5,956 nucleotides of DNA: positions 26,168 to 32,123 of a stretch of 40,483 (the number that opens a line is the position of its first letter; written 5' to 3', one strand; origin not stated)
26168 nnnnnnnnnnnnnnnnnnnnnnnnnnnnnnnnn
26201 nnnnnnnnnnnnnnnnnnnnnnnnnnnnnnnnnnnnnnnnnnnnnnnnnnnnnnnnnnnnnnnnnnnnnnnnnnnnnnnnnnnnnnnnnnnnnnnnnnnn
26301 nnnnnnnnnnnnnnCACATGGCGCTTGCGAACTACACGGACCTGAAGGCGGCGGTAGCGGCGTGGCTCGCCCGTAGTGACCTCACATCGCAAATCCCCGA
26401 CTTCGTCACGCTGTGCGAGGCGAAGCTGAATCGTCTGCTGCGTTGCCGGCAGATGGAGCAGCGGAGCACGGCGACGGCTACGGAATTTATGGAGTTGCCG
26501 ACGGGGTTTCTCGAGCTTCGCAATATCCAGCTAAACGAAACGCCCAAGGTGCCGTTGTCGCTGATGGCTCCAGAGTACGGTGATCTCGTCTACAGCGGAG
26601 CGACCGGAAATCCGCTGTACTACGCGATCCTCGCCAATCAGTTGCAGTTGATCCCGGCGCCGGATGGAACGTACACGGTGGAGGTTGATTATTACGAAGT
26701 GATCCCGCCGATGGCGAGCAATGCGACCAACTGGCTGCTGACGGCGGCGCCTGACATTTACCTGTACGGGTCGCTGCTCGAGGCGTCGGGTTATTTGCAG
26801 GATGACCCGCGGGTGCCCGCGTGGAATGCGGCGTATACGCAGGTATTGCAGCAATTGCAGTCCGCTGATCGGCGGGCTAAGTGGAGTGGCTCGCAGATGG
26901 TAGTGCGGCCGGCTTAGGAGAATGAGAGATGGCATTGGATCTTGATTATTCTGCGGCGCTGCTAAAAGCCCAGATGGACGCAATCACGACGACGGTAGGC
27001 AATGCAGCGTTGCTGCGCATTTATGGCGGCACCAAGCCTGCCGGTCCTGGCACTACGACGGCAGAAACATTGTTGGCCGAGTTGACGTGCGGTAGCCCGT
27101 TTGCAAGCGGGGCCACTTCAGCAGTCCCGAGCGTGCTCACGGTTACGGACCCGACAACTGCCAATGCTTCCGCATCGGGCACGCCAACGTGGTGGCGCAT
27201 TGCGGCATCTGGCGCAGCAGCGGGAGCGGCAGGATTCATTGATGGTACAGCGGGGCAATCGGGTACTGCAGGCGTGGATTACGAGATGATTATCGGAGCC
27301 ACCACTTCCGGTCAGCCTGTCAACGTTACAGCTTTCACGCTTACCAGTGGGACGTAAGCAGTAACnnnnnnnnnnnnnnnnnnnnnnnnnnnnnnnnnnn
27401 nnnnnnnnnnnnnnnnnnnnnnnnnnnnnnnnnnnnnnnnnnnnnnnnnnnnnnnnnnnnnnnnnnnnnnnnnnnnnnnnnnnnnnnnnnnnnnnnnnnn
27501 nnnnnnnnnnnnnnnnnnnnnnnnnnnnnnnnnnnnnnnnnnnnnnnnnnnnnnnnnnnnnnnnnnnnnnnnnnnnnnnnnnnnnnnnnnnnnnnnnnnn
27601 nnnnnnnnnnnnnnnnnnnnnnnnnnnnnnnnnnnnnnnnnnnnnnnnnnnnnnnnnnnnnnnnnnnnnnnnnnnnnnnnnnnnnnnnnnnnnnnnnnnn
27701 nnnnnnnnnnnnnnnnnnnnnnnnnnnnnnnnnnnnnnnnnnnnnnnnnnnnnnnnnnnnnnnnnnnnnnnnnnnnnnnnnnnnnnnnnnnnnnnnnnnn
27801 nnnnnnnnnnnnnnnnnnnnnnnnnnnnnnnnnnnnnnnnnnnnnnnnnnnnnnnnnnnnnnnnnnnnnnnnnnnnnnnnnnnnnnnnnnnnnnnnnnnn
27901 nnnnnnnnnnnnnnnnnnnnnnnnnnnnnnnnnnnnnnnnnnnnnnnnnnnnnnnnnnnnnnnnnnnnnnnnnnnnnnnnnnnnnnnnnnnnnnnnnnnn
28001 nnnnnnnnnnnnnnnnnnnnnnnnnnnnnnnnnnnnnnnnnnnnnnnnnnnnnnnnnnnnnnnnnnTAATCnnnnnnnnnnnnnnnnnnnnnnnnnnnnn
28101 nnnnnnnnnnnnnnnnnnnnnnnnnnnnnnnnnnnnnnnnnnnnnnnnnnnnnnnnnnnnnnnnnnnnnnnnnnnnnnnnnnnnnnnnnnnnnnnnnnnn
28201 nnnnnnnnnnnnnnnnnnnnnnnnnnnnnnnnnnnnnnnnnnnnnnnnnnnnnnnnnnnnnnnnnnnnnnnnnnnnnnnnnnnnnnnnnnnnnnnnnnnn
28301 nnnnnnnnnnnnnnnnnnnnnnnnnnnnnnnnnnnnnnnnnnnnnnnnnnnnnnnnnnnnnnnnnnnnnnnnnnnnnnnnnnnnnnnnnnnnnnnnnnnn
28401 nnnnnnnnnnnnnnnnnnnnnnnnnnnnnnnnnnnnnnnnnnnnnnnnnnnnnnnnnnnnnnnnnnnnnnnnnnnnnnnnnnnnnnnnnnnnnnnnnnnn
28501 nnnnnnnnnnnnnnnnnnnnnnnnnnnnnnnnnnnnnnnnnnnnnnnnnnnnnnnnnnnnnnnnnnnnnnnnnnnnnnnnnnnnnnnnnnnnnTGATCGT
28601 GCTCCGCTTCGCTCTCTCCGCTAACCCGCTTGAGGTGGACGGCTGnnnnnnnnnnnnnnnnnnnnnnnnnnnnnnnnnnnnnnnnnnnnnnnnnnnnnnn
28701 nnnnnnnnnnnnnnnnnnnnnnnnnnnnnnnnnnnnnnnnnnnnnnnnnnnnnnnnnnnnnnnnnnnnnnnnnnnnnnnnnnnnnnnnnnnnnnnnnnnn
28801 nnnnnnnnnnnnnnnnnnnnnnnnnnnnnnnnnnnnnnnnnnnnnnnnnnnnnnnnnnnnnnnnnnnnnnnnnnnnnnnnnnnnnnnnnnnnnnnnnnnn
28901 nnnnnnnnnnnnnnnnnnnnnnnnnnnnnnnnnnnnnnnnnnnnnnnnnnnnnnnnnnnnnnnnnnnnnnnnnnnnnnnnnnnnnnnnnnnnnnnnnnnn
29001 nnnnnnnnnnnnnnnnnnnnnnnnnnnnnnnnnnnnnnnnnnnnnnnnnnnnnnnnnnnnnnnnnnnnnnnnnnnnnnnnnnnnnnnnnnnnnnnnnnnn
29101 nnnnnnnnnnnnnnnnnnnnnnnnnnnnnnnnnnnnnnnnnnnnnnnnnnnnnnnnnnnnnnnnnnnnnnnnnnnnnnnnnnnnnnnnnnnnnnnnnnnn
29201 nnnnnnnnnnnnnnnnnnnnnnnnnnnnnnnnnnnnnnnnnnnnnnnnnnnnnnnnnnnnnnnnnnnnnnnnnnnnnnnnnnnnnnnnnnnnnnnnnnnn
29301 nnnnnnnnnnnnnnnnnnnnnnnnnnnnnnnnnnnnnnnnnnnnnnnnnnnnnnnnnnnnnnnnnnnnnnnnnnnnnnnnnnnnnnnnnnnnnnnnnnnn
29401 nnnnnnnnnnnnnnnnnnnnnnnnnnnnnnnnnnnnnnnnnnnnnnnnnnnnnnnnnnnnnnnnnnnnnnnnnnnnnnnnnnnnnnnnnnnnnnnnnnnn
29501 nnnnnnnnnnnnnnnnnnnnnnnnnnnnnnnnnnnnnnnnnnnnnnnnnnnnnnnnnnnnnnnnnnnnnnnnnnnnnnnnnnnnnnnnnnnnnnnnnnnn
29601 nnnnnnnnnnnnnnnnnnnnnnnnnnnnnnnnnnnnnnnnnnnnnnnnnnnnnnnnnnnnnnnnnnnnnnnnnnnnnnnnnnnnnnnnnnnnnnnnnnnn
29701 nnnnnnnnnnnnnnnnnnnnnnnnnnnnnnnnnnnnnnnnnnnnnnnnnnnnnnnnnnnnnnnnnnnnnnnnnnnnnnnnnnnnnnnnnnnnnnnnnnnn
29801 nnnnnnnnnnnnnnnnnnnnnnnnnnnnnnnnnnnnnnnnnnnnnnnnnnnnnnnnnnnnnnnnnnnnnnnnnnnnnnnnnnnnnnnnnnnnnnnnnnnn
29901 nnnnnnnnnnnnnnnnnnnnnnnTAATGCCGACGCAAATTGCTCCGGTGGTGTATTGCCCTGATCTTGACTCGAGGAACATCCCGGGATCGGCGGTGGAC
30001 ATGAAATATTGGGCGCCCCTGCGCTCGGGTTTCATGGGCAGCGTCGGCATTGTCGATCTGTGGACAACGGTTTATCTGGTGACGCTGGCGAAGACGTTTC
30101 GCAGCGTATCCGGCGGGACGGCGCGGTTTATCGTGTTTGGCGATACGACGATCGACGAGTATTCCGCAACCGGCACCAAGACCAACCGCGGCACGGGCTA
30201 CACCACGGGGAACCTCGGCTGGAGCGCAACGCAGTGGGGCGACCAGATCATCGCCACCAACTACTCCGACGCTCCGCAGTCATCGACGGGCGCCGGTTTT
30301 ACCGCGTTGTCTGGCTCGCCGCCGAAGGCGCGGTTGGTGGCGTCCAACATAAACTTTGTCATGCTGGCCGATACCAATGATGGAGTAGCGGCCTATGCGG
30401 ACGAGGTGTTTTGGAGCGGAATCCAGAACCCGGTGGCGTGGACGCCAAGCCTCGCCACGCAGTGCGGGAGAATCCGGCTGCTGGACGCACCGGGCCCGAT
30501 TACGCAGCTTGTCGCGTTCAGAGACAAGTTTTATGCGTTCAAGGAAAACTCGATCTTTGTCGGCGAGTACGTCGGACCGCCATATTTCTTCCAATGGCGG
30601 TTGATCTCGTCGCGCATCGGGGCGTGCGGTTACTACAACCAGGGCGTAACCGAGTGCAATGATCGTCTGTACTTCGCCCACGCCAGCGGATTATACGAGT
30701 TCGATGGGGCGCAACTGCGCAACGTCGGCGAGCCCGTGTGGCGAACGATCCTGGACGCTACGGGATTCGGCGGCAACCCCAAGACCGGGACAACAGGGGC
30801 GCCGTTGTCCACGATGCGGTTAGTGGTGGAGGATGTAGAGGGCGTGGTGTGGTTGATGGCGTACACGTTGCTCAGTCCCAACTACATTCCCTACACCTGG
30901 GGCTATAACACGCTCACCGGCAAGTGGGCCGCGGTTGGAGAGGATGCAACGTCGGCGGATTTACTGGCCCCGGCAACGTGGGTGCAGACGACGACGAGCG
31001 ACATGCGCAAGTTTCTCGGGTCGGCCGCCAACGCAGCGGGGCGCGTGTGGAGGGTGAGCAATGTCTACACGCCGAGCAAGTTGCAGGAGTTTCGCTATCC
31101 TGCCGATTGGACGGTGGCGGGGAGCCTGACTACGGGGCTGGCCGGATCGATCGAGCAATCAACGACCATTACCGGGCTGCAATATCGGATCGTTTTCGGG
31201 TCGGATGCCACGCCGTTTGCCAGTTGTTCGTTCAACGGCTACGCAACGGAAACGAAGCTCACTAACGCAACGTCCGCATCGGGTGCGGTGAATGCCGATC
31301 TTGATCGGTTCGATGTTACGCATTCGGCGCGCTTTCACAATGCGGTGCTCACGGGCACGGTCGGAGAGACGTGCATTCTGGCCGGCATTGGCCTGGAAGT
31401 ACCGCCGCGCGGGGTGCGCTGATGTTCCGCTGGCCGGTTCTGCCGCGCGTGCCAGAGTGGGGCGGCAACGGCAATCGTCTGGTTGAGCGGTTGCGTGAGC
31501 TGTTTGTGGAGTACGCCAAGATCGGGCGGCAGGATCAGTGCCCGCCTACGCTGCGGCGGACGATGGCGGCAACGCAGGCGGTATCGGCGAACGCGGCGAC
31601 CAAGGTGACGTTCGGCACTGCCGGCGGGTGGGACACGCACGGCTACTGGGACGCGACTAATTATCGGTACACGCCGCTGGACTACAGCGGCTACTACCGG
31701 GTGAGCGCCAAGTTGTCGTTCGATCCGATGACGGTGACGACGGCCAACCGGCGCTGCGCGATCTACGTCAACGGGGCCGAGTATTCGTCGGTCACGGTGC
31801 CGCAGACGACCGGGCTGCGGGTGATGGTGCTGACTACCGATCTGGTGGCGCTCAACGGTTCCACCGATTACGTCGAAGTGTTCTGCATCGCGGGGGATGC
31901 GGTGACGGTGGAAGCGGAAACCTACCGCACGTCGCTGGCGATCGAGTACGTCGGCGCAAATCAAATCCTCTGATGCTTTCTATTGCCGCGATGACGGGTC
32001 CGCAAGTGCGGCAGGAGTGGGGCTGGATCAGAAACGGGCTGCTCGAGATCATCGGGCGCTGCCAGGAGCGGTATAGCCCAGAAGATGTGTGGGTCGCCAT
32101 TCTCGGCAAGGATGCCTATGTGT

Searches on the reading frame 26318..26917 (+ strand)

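Call 54: search_protein_families(library=phrogs, proteins=[window:26318-26917:+], max_evalue=0.001)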
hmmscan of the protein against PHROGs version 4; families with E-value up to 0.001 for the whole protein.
window:26318-26917:+ (199 aa): 2 families
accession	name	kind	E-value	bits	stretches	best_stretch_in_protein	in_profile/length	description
phrog_2941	-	head and packaging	1.1e-53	183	1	1-197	1-204/208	virion structural protein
phrog_6013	-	tail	0.00067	19.8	0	28-126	32-141/228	tail protein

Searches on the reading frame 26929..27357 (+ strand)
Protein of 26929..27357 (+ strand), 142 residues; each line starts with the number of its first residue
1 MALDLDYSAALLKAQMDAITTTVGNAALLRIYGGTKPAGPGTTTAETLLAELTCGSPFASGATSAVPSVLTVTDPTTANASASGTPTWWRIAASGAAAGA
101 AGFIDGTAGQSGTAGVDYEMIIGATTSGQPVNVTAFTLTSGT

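Call 54: search_protein_families(library=phrogs, proteins=[window:26929-27357:+], max_evalue=0.001)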
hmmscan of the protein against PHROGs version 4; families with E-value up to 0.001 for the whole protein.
window:26929-27357:+ (142 aa): 1 family
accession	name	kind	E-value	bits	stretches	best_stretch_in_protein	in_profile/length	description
phrog_3758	-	head and packaging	2.3e-18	67.5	1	9-140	11-137/140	virion structural protein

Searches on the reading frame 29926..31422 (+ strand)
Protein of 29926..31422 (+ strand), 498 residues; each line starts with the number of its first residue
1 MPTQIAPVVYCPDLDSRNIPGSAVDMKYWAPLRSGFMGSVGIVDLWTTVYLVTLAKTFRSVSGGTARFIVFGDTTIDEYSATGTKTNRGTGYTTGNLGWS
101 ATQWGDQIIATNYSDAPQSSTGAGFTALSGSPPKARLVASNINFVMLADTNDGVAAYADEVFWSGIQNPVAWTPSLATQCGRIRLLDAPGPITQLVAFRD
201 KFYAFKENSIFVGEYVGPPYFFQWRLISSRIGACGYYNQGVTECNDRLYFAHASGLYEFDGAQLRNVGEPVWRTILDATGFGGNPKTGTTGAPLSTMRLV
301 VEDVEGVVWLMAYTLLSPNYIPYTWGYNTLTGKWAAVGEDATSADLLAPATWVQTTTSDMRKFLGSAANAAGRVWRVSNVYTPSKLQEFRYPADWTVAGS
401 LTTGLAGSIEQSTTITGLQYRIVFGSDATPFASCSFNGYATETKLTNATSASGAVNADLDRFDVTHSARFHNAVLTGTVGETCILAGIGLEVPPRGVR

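Call 55: search_protein_families(library=phrogs, proteins=[window:29926-31422:+], max_evalue=0.001)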
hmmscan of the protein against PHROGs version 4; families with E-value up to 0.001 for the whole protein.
window:29926-31422:+ (498 aa): 1 family
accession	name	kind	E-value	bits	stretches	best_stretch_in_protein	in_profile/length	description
phrog_3287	-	head and packaging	1.2e-28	101.3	1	62-277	68-295/524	virion structural protein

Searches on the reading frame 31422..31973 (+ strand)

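Call 55: search_protein_families(library=phrogs, proteins=[window:31422-31973:+], max_evalue=0.001)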
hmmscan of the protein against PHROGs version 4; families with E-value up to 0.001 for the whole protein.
window:31422-31973:+ (183 aa): 1 family
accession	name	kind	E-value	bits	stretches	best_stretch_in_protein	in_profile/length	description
phrog_1627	-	unknown function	0.00017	21.5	1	44-110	430-497/567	-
